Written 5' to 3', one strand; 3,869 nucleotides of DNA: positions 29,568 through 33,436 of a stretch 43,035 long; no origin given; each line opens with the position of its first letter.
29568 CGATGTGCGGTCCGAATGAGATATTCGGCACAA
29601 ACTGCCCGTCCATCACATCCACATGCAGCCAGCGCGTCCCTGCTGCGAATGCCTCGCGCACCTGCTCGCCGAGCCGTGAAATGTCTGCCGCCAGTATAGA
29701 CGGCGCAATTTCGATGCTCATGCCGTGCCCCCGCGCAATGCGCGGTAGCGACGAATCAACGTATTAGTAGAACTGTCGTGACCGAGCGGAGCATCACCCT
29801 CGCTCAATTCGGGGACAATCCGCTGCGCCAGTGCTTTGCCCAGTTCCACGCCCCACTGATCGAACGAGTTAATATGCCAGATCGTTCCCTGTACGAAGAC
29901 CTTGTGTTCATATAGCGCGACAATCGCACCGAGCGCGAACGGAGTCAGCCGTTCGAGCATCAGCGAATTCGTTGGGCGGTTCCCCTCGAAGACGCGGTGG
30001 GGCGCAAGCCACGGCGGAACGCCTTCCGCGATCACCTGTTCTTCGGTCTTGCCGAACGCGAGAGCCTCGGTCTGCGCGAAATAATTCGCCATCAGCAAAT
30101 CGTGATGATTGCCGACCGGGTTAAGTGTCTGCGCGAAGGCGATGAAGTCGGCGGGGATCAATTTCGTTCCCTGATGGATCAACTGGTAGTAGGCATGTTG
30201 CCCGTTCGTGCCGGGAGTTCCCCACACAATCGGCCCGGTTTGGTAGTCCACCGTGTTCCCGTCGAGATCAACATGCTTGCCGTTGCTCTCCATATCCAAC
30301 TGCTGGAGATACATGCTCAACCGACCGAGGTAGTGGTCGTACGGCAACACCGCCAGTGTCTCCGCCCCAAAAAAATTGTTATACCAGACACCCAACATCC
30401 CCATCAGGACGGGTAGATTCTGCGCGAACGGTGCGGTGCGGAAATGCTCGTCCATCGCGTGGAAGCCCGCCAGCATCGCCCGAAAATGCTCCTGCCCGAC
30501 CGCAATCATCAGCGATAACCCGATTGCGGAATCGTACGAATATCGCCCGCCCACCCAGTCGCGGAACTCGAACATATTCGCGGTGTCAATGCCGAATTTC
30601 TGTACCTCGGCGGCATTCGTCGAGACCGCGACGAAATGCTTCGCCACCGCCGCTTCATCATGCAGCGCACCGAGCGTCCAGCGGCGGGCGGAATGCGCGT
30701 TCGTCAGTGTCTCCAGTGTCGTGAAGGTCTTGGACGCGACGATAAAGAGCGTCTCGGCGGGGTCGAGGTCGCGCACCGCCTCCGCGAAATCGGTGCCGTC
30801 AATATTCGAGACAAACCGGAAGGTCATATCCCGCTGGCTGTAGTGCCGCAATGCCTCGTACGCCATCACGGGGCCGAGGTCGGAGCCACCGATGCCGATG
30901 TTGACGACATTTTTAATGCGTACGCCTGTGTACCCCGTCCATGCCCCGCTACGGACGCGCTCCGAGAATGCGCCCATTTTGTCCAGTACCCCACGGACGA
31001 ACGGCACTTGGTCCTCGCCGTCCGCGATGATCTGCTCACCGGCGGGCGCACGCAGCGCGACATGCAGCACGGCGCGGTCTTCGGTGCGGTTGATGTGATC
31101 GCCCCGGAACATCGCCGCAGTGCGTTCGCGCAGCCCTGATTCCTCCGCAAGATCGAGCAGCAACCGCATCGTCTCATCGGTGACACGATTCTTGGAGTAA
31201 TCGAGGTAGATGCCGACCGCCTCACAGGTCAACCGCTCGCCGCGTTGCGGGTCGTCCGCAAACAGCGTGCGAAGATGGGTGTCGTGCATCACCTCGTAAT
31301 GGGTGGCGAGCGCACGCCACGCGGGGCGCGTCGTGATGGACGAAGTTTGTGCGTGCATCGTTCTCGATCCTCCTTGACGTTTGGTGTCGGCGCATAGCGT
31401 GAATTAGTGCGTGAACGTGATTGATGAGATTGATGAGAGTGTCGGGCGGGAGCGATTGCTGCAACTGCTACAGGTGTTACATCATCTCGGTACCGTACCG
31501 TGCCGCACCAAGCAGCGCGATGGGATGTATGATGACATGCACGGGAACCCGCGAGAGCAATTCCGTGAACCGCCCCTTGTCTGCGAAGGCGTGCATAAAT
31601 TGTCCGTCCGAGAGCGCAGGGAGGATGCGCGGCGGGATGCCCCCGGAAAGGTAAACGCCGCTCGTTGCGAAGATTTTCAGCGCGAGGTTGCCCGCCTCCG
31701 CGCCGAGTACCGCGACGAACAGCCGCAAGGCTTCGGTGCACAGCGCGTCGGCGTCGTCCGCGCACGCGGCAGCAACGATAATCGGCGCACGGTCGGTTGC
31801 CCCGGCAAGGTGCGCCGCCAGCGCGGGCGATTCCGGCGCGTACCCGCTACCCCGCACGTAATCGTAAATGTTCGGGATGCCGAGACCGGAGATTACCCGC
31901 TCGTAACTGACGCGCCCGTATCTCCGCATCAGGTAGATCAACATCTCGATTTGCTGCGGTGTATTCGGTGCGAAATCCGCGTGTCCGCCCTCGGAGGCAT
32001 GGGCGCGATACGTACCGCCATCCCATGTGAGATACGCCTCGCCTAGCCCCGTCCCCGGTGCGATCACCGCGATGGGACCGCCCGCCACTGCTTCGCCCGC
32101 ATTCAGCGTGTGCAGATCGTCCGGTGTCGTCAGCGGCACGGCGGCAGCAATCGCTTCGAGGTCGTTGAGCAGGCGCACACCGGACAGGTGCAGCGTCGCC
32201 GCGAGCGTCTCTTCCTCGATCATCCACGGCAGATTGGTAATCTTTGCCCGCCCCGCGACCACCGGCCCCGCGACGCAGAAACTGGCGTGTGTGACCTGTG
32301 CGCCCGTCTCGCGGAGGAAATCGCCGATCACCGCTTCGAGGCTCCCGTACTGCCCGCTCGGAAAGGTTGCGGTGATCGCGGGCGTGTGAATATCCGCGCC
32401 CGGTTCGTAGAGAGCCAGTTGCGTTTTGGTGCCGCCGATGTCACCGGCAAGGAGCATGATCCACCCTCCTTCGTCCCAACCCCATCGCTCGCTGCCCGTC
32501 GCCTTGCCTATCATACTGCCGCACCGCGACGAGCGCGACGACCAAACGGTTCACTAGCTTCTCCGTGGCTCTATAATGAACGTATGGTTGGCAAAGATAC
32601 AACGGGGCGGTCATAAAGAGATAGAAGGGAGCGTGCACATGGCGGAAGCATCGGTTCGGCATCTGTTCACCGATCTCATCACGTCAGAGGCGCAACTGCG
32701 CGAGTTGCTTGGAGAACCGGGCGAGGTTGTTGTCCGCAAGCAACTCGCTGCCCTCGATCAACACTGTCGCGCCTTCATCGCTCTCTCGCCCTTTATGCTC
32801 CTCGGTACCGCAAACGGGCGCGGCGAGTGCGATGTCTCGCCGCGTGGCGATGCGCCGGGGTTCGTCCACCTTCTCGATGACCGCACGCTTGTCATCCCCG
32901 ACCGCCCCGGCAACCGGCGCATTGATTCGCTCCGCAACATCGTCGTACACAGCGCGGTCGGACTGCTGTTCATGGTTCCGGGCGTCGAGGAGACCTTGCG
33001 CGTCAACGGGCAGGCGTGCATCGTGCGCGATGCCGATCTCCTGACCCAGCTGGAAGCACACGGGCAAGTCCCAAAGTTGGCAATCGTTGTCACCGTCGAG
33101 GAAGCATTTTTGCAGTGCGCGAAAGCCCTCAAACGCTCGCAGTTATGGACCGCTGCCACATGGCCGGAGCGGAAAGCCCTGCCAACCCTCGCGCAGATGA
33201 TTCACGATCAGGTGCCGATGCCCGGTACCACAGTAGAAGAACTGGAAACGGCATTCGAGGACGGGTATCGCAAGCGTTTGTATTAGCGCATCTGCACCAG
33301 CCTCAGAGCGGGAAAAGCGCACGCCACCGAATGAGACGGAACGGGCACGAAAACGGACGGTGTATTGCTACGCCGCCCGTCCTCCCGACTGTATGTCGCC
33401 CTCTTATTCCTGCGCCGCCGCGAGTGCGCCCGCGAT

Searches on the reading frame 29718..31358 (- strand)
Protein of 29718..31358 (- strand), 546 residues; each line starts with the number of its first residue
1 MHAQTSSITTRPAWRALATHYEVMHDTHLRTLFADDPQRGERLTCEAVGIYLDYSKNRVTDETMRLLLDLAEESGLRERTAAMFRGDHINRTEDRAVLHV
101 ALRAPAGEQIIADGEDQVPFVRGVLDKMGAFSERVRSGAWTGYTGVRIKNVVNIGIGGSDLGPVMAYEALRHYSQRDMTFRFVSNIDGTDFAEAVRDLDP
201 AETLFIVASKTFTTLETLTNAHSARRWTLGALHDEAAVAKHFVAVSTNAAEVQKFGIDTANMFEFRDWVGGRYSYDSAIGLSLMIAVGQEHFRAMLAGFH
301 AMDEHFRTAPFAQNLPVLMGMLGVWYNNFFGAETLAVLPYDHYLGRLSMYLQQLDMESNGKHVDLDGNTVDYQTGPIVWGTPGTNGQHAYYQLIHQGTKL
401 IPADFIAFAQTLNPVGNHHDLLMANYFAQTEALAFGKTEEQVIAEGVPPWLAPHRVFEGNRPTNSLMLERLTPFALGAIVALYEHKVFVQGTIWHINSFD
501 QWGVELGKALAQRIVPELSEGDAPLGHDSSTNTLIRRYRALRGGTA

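Call 26: search_protein_families(library=pfam, proteins=[window:29718-31358:-], max_evalue=0.001)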
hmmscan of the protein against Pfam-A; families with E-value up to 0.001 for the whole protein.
window:29718-31358:- (546 aa): 1 family
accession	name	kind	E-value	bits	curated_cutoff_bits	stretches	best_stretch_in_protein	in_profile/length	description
PF00342.24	PGI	-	8.2e-223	740.8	22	1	53-535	1-486/486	Phosphoglucose isomerase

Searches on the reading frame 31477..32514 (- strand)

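Call 26: search_protein_families(library=pfam, proteins=[window:31477-32514:-], max_evalue=0.001)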
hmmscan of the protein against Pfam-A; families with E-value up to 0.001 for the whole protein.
window:31477-32514:- (345 aa): 1 family
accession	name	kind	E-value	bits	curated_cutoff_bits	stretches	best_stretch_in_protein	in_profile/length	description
PF02685.22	Glucokinase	-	1.3e-99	333.6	22.1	1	22-341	1-311/314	Glucokinase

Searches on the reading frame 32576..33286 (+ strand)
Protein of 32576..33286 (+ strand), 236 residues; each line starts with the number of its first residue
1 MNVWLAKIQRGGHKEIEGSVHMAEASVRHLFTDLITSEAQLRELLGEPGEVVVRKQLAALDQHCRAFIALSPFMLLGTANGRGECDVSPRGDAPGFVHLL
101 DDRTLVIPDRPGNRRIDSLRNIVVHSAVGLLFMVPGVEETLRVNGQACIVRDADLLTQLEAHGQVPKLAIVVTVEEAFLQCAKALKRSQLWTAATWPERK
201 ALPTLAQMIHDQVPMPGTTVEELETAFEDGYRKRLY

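Call 26: search_protein_families(library=pfam, proteins=[window:32576-33286:+], max_evalue=0.001)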
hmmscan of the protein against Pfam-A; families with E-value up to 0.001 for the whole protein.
window:32576-33286:+ (236 aa): 1 family
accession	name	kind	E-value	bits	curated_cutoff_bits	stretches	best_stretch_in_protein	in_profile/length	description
PF01243.27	PNPOx_N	-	4.4e-17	63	28.1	1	60-181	1-120/120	Pyridoxamine 5'-phosphate oxidase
